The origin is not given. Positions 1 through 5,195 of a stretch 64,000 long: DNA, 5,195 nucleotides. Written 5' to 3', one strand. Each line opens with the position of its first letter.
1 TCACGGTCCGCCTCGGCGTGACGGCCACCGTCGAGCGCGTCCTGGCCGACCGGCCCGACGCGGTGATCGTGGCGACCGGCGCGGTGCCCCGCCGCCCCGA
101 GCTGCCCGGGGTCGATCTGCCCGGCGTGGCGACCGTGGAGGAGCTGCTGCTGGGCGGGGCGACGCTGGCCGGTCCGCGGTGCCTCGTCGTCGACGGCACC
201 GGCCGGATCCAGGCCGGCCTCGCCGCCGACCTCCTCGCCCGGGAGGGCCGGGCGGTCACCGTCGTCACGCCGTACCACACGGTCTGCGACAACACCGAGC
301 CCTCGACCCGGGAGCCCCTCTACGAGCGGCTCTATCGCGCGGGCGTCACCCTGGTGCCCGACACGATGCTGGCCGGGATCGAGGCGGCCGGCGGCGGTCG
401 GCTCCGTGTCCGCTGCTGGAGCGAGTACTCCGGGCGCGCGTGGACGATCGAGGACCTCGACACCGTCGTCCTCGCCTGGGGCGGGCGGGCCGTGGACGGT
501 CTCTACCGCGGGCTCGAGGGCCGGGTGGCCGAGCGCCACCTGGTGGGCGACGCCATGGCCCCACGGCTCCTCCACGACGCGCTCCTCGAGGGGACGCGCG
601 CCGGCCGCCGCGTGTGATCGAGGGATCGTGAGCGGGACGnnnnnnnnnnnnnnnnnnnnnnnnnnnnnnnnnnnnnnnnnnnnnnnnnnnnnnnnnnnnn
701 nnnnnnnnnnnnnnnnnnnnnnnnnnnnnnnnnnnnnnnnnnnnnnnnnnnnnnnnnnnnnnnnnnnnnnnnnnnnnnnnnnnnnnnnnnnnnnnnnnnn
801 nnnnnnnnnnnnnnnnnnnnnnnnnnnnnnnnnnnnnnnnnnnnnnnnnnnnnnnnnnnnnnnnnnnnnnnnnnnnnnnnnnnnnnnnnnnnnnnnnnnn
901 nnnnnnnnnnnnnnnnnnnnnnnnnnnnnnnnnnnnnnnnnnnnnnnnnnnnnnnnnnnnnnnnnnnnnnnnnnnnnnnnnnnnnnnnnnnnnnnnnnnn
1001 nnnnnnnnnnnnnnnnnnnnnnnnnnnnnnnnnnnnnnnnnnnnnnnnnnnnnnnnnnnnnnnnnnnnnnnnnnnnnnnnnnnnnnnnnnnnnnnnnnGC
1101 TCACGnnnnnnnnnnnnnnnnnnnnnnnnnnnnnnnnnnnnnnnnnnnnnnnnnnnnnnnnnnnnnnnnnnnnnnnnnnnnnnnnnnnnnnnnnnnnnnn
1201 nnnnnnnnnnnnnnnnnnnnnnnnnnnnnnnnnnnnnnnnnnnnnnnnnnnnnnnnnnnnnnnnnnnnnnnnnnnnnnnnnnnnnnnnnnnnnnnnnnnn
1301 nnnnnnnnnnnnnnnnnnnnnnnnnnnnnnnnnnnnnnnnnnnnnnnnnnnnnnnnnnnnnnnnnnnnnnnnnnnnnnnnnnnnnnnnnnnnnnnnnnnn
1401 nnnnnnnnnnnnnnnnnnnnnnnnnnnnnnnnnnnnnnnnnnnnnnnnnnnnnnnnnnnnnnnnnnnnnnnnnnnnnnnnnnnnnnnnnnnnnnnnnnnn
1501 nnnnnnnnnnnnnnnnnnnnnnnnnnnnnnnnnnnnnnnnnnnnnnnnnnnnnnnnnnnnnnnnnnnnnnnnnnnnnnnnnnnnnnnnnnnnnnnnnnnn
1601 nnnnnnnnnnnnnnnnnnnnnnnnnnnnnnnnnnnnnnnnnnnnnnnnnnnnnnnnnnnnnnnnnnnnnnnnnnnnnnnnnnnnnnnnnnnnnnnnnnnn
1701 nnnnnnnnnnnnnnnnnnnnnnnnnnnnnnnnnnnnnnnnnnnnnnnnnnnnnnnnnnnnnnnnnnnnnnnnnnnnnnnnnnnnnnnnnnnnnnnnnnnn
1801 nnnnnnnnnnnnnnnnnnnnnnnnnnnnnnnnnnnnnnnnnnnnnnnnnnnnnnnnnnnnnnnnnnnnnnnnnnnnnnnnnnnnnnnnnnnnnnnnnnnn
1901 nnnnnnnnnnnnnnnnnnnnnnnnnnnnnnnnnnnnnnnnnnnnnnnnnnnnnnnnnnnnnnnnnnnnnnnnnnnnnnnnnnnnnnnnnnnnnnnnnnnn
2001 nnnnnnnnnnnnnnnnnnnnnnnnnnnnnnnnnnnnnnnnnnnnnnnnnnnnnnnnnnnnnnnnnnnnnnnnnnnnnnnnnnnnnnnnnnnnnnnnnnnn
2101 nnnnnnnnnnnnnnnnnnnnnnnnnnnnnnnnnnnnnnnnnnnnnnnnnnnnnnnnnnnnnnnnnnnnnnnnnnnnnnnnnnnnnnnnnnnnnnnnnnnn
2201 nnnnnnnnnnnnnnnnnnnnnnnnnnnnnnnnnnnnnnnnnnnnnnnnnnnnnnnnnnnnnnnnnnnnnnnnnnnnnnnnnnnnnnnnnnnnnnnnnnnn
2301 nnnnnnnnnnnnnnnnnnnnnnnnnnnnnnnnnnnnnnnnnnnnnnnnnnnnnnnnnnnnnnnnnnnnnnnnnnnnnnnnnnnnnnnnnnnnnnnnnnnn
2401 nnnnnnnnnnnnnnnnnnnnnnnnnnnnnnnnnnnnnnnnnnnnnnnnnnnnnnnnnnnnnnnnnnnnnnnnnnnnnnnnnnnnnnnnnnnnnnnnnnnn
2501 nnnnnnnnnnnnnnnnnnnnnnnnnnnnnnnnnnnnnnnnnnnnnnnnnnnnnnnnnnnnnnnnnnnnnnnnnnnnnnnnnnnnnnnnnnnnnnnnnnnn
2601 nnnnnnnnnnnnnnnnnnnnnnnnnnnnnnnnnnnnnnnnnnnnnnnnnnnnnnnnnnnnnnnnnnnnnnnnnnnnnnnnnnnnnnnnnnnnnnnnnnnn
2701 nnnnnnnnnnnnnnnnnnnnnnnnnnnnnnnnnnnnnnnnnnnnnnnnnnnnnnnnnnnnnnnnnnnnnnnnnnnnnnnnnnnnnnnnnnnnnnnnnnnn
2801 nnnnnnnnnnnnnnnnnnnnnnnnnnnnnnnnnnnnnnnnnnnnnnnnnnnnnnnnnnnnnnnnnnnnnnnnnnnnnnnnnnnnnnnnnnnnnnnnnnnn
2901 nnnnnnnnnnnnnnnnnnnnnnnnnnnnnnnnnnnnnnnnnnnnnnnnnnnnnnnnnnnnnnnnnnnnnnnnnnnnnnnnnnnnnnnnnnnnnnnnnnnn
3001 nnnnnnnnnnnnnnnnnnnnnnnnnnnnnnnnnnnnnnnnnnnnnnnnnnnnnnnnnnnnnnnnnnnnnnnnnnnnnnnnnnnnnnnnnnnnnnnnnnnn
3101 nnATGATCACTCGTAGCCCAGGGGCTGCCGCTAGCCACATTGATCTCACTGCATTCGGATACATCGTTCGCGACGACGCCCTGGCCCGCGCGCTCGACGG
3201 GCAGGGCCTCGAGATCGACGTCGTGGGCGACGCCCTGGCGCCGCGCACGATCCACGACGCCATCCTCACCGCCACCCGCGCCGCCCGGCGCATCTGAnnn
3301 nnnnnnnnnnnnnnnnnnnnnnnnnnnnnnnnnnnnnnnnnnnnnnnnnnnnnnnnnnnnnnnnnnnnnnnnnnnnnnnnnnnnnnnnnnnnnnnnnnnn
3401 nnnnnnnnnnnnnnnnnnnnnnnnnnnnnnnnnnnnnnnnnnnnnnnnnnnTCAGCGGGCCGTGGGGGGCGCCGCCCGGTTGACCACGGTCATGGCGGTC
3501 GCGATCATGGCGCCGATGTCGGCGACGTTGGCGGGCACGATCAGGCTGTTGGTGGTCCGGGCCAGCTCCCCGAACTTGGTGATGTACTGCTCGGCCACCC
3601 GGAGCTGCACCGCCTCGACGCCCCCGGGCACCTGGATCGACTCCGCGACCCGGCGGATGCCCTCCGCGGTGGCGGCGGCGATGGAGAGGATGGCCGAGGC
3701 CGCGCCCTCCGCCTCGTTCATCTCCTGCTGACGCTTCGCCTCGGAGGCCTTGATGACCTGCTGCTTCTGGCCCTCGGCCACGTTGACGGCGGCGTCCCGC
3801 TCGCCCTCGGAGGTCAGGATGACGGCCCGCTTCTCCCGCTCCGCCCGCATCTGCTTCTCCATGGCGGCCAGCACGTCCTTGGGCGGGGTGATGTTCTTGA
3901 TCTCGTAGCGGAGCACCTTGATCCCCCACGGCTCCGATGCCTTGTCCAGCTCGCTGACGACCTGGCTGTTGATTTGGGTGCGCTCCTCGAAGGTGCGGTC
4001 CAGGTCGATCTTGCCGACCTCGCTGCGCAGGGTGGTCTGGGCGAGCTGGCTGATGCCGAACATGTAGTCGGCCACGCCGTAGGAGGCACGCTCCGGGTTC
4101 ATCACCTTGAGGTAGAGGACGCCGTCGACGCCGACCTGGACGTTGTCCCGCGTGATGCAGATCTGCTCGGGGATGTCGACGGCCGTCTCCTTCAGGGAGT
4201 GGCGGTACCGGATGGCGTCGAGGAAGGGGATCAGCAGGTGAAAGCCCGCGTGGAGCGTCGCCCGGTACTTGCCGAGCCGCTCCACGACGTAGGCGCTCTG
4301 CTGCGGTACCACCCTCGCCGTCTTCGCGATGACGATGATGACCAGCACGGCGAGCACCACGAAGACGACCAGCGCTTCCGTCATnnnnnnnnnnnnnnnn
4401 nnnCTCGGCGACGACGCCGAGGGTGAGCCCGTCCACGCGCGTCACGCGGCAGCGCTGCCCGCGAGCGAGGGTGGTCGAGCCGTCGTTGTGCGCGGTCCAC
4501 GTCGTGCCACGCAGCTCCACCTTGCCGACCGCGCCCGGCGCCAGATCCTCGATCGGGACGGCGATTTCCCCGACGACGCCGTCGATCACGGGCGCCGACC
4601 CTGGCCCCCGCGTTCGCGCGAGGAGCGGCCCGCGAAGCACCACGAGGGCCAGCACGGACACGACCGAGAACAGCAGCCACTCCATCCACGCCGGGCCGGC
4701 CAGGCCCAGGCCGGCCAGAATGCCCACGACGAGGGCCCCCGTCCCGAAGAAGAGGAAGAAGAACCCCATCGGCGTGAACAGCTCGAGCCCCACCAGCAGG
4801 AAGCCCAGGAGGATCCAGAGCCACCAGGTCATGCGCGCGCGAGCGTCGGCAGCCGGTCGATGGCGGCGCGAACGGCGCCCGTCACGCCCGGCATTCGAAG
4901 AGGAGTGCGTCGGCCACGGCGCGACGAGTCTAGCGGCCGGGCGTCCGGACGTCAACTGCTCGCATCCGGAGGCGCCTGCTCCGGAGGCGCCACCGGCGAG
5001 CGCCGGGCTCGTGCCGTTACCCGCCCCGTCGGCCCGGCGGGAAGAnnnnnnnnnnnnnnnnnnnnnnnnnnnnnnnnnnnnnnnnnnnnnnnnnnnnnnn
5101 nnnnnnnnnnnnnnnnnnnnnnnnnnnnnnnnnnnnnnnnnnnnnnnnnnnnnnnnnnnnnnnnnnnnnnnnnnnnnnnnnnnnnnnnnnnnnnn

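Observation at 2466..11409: The last 63 nt of the flavin reductase gene occur three times in direct orientation, bracketing a 0.7 kb and an 8.1 kb block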

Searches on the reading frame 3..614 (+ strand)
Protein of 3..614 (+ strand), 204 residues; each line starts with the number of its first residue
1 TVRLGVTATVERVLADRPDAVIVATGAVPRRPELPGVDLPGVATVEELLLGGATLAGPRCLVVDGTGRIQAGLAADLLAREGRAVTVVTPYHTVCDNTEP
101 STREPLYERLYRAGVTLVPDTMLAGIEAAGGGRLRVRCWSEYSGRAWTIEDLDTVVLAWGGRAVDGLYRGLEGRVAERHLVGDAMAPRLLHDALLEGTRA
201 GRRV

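Call 8: search_protein_families(library=pfam, proteins=[window:3-614:+], max_evalue=0.01)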
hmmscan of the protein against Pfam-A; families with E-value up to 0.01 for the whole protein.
window:3-614:+ (204 aa): 1 family
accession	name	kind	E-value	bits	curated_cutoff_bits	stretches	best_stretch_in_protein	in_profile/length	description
PF07992.20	Pyr_redox_2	-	2.5e-09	37.4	26.1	1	19-167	101-243/291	Pyridine nucleotide-disulphide oxidoreductase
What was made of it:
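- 3..617 (+): 3' part of a tandem paralogue of the reductase (its end, 524-628, is the 70% 'fourth copy'). Pyr_redox_2 hit (call 8).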

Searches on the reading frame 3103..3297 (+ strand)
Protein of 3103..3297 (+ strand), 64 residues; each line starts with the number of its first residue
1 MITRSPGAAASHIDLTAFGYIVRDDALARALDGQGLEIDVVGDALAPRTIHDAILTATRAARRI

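Call 8: search_protein_families(library=pfam, proteins=[window:3103-3294:+], max_evalue=0.01)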
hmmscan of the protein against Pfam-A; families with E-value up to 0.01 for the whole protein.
window:3103-3294:+ (64 aa): 0 families

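Call 102: find_encoding_contigs(protein=window:3103-3297:+, flank=6000, max_places=6)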
Protein window:3103-3297:+ (64 aa): no gene with exactly this product is on record in the collection.

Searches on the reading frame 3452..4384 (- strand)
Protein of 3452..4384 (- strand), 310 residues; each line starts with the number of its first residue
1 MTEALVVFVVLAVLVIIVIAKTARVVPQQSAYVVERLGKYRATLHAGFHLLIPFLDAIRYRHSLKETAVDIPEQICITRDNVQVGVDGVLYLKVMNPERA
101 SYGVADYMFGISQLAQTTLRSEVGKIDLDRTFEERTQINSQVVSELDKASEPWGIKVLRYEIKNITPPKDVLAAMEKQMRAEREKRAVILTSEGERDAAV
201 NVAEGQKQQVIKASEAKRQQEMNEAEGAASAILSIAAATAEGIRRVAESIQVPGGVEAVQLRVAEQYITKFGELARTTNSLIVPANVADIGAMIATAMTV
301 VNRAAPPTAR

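Call 8: search_protein_families(library=pfam, proteins=[window:3452-4384:-], max_evalue=0.01)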
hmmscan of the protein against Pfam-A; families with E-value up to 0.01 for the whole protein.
window:3452-4384:- (310 aa): 2 families
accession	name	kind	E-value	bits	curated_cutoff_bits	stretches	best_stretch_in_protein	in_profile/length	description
PF01145.31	Band_7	-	3.9e-34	118.6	23.6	1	25-195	2-175/176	SPFH domain / Band 7 family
PF16200.10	Band_7_C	-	5e-25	87.7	29.1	1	244-303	1-60/63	C-terminal region of band_7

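Call 21: find_encoding_contigs(protein=window:3452-4384:-, flank=10000, max_places=10)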
Protein window:3452-4384:- (310 aa): no gene with exactly this product is on record in the collection.

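Call 40: find_related_loci(query=window:3455-4384:-, collection=genome_contigs, flank=10000)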
Query window:3455-4384:- (310 aa) in genome_contigs; peptide patterns used: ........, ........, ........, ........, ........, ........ (x = any residue, [..] = any of these).
600 stretches matched a pattern (row limit reached: there are more); 598 encode a relative of the query (tblastn E <= 1e-3); the best 80 are kept; 80 distinct loci.
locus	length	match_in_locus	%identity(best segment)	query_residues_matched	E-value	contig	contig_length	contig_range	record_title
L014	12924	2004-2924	79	1-307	6e-168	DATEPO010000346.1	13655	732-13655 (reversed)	MAG TPA_asm: Nitrospiraceae bacterium isolate SMAG_U9023 k141_972670, whole genome shotgun sequence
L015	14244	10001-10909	79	1-303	5e-163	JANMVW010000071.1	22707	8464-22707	MAG: Acidobacteriota bacterium isolate OTE_88_metabat_458 OTE_88_k141_1666490, whole genome shotgun sequence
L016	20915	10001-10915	75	1-305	8e-161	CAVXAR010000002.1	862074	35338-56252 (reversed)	MAG: Vicinamibacteraceae bacterium isolate MFD01275.bin.1.188 genome assembly, contig: contig_23417, whole genome shotgu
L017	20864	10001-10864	81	19-306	1e-160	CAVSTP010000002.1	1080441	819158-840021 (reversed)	MAG: uncultured Nitrospiraceae bacterium isolate MFD09212.bin.1.196 genome assembly, contig: contig_13499, whole genome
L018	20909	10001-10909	77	1-303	2e-160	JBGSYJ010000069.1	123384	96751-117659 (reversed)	MAG: Thermoanaerobaculia bacterium isolate JTS-RE88 k141_4209112, whole genome shotgun sequence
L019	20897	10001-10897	78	4-302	5e-158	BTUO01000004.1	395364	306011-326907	MAG: Acidobacteriota bacterium AMX-MBFR-36 DNA, sequence04, whole genome shotgun sequence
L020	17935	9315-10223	75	1-303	5e-156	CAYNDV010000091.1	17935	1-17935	MAG TPA_asm: uncultured Vicinamibacterales bacterium isolate binchicken_co115_131 genome assembly, contig: NODE_4955_len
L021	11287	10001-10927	76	1-309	4e-156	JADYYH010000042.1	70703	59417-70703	MAG: Nitrospira sp. isolate SJ521 c_000000316842, whole genome shotgun sequence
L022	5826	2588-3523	75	1-310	5e-157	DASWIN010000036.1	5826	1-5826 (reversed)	MAG TPA_asm: Nitrospiraceae bacterium isolate SMAG_U2870 k141_1131899, whole genome shotgun sequence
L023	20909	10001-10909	74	1-303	1e-155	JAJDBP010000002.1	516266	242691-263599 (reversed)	MAG: Nitrospirales bacterium isolate OFTM313 OFTM313_1, whole genome shotgun sequence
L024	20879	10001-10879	76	9-301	2e-155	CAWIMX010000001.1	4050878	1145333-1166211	MAG: uncultured Acidobacteriota bacterium isolate MFD04944.bin.1.227 genome assembly, contig: contig_15156, whole genome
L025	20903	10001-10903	73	1-301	3e-154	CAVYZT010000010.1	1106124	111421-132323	MAG: uncultured Acidobacteriota bacterium isolate MFD02242.bin.1.229 genome assembly, contig: contig_5761, whole genome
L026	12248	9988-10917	74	1-309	4e-154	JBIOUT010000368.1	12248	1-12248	MAG: Candidatus Eisenbacteria bacterium isolate MAG127 k127_4733270, whole genome shotgun sequence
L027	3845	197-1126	76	4-307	1e-158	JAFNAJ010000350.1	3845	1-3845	MAG: Acidobacteria bacterium isolate CTSoil_015 scaffold_23908, whole genome shotgun sequence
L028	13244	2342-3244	78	1-301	1e-152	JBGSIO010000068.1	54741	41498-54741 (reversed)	MAG: Nitrospira sp. isolate JTS-AC133 k141_868844, whole genome shotgun sequence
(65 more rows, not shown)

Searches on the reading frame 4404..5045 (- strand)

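Call 38: search_protein_families(library=pfam, proteins=[window:4404-5045:-], max_evalue=0.01)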
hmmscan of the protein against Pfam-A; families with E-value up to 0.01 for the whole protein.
window:4404-5045:- (214 aa): 1 family
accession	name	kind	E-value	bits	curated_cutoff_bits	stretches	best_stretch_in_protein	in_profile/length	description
PF01957.25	NfeD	-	5.2e-11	43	29.1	1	155-211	2-55/57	NfeD-like C-terminal, partner-binding domain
